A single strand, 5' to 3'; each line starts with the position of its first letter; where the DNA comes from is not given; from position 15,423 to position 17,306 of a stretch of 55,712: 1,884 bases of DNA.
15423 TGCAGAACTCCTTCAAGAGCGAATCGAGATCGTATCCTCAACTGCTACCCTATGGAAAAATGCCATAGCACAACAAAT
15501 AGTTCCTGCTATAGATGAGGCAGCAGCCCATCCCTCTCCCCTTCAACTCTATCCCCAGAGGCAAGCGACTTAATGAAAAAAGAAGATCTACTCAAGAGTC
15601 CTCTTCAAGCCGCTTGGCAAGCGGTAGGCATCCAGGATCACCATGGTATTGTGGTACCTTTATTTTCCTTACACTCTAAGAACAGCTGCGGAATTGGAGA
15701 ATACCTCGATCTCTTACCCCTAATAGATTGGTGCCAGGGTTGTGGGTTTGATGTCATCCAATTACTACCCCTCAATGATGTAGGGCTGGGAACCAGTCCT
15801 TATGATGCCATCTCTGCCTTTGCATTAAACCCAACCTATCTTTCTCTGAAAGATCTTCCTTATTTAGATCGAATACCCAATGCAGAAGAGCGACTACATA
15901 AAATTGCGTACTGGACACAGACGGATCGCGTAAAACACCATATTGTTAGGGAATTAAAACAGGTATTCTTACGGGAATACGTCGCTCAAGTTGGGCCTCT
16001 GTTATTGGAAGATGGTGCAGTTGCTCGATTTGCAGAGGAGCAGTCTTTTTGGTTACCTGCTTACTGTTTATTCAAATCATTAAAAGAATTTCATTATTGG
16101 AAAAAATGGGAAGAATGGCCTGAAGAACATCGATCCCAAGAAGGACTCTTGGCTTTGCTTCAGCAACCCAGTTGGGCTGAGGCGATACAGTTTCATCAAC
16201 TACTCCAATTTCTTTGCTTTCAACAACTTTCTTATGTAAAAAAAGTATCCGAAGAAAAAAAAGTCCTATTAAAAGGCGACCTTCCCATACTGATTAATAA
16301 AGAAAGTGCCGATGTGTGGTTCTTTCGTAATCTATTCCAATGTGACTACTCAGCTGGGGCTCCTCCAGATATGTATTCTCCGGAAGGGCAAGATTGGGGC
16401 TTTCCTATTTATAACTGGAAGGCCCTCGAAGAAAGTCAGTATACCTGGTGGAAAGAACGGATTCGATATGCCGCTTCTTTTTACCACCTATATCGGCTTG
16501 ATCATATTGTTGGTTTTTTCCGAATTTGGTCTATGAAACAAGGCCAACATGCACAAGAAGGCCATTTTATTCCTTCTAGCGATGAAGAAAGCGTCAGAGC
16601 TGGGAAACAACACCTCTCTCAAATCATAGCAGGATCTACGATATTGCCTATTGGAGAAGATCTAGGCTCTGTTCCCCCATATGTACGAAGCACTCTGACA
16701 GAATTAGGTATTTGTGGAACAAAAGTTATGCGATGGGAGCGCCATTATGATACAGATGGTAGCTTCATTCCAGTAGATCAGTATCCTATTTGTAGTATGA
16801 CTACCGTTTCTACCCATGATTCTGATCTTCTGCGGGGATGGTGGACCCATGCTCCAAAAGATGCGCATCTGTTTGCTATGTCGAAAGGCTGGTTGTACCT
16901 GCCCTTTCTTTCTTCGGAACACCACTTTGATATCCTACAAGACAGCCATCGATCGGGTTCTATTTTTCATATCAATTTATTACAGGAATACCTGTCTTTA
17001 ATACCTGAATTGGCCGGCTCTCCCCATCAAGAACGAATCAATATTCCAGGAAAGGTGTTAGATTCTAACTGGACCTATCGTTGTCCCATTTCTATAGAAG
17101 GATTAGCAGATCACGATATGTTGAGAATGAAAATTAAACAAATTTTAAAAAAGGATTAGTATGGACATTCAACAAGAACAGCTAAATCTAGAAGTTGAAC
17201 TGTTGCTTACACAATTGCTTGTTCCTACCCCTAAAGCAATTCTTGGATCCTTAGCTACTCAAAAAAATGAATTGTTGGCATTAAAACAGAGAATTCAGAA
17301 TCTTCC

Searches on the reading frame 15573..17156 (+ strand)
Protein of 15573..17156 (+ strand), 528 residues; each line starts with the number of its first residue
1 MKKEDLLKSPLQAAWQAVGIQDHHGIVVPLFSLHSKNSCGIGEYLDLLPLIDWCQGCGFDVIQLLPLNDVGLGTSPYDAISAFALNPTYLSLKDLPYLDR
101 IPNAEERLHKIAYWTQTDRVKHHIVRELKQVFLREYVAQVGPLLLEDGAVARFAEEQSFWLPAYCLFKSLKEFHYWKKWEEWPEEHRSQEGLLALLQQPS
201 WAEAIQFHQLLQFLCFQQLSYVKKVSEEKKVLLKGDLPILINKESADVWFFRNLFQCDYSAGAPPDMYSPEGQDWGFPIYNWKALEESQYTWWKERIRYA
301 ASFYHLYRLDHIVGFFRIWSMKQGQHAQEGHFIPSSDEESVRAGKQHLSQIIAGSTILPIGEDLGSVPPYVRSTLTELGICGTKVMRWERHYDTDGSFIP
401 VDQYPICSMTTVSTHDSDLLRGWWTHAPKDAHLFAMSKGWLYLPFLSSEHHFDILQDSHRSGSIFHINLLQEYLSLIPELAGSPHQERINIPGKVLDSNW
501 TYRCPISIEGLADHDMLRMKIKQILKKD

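Call 70: search_protein_families(library=pfam, proteins=[window:15573-17156:+], max_evalue=0.00001)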
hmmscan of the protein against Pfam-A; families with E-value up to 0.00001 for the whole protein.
window:15573-17156:+ (528 aa): 1 family
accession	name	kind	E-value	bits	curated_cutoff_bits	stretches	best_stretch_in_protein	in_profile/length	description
PF02446.23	Glyco_hydro_77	-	6.3e-120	401.6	25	1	28-505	1-460/465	4-alpha-glucanotransferase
